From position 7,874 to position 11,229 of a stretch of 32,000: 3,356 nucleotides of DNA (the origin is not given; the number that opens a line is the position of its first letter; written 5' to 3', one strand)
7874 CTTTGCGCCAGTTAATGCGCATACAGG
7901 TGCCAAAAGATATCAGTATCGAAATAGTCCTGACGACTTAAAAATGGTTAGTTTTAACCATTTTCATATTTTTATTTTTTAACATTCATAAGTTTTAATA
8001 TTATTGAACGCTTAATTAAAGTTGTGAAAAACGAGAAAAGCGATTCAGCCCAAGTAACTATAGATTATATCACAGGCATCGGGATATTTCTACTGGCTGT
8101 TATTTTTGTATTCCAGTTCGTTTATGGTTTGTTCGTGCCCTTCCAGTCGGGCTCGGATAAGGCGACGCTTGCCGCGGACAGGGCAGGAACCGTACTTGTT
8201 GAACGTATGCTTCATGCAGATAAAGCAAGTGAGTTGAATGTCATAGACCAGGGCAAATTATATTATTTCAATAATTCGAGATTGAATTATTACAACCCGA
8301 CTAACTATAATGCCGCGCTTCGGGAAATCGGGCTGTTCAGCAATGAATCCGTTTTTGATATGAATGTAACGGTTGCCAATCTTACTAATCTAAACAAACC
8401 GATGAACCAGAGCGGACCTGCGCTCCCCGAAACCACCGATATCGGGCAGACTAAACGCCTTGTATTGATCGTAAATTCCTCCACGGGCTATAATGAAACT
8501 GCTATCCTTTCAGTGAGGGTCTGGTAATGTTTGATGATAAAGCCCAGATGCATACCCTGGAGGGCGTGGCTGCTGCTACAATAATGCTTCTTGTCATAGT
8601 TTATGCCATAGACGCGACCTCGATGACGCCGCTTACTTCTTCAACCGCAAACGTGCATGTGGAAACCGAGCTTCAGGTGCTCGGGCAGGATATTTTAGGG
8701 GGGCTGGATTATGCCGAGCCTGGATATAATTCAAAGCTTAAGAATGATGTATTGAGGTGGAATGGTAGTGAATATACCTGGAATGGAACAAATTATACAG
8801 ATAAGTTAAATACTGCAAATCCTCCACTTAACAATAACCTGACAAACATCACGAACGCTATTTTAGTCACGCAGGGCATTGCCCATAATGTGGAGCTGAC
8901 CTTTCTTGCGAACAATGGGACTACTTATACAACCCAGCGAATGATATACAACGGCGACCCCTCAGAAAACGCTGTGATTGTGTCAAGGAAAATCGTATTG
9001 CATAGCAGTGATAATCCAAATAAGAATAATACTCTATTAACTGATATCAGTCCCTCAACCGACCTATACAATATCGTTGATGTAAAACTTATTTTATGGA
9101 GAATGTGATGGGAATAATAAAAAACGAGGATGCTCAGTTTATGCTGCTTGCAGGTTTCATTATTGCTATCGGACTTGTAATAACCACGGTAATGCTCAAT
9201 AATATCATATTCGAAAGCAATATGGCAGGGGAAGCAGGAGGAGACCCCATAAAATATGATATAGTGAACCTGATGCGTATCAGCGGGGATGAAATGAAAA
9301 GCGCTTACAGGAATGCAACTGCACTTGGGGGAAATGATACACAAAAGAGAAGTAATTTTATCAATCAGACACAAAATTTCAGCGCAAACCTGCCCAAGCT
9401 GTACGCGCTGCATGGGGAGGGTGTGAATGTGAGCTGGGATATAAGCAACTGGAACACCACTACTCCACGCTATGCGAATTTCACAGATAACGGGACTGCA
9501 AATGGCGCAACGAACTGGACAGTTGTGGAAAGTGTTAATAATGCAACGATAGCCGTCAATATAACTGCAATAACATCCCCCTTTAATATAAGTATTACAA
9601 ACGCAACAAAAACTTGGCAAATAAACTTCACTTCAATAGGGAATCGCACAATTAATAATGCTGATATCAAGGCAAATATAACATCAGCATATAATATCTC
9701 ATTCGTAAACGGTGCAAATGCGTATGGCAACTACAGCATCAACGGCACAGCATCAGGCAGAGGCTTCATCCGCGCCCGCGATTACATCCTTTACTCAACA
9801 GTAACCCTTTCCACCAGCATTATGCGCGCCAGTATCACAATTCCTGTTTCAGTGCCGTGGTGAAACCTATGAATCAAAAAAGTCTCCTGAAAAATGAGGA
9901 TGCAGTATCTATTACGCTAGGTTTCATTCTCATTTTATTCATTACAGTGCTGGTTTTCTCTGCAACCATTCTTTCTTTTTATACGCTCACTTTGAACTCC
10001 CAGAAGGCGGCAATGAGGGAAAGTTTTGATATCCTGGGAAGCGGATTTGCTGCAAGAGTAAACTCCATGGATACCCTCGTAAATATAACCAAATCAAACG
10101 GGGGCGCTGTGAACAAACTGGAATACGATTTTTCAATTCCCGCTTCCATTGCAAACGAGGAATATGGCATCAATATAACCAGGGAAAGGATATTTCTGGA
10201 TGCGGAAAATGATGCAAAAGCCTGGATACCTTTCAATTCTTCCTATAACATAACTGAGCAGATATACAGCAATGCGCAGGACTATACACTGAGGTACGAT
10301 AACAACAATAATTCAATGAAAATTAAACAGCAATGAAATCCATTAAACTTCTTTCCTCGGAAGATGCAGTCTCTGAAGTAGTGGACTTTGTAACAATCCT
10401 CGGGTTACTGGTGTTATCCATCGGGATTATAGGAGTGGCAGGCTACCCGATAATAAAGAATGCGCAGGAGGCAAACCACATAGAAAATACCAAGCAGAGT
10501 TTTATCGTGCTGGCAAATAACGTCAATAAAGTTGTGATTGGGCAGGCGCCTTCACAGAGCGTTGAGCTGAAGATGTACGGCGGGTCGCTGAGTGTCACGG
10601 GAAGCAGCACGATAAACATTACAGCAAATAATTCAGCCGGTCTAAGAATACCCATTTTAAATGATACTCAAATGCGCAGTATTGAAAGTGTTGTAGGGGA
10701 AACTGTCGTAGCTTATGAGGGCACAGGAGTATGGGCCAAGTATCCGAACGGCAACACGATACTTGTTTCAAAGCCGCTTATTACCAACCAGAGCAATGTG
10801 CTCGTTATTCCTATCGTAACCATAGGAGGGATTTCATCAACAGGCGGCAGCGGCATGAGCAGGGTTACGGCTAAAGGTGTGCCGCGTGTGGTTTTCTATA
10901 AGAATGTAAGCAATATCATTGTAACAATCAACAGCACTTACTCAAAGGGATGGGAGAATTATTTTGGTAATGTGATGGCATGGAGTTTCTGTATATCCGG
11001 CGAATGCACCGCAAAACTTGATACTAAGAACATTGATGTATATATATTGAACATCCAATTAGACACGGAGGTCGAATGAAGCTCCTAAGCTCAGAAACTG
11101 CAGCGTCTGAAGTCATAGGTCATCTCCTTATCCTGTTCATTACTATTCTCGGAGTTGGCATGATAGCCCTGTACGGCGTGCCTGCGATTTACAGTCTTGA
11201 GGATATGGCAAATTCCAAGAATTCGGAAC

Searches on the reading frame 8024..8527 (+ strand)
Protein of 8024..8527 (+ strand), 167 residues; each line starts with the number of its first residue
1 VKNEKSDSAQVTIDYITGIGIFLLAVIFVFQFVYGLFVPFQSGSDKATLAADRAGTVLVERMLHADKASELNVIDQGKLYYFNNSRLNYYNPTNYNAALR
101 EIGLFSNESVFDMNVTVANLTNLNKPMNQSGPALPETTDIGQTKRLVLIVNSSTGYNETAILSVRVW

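Call 8: search_protein_families(library=pfam, proteins=[window:8024-8527:+], max_evalue=0.01)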
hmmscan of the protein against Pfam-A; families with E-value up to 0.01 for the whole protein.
window:8024-8527:+ (167 aa): 1 family
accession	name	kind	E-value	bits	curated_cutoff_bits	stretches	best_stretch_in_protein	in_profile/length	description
PF23958.1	DUF7287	-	5.3e-33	115.2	27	1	7-167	2-157/157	Family of unknown function (DUF7287)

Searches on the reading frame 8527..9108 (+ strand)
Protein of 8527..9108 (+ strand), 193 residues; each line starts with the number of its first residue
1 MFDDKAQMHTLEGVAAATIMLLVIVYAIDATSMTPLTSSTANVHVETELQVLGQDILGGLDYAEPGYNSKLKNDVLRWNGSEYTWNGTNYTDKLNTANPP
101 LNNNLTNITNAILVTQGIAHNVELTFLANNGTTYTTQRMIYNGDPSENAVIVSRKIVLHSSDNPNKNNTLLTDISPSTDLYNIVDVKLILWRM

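Call 8: search_protein_families(library=pfam, proteins=[window:8527-9108:+], max_evalue=0.01)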
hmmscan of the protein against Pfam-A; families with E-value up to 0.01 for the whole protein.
window:8527-9108:+ (193 aa): 1 family
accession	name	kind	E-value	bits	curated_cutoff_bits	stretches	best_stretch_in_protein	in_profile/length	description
PF23959.1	DUF7288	-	7.1e-46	157.4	27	1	5-189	1-183/184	Family of unknown function (DUF7288)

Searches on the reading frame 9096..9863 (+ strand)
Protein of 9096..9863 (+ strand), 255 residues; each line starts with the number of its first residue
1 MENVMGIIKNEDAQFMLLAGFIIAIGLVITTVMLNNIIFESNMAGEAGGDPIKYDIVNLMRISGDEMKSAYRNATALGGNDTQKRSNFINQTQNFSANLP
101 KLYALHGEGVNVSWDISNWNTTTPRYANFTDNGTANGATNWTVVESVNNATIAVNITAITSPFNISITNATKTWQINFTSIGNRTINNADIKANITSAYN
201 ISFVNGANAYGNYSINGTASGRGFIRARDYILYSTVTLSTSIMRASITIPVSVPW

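Call 8: search_protein_families(library=pfam, proteins=[window:9096-9863:+], max_evalue=0.01)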
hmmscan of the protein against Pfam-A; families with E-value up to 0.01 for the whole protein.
window:9096-9863:+ (255 aa): 1 family
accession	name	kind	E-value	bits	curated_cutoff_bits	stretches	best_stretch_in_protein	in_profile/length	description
PF23922.1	DUF7261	-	0.0042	17.7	27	1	10-76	2-68/169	Family of unknown function (DUF7261)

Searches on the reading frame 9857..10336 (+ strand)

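Call 8: search_protein_families(library=pfam, proteins=[window:9857-10336:+], max_evalue=0.01)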
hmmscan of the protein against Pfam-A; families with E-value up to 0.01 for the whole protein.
window:9857-10336:+ (159 aa): 1 family
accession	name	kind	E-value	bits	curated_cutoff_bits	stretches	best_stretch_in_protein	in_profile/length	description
PF23928.1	DUF7266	-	1.1e-09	38.6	27.6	1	15-152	4-138/145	Family of unknown function (DUF7266)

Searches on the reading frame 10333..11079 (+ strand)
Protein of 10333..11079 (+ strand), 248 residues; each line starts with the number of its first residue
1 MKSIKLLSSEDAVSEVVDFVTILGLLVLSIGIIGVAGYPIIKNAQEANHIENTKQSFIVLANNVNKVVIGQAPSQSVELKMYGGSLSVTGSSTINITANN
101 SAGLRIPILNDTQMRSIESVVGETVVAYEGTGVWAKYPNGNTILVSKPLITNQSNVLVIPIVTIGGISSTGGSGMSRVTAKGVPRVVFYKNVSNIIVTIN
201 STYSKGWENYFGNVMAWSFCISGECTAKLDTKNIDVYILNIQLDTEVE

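Call 8: search_protein_families(library=pfam, proteins=[window:10333-11079:+], max_evalue=0.01)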
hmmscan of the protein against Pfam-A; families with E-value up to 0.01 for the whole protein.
window:10333-11079:+ (248 aa): 1 family
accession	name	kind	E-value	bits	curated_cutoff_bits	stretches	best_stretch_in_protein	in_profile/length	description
PF23960.2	DUF7289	-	5.9e-26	91.9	27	1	12-217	2-204/238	Family of unknown function (DUF7289)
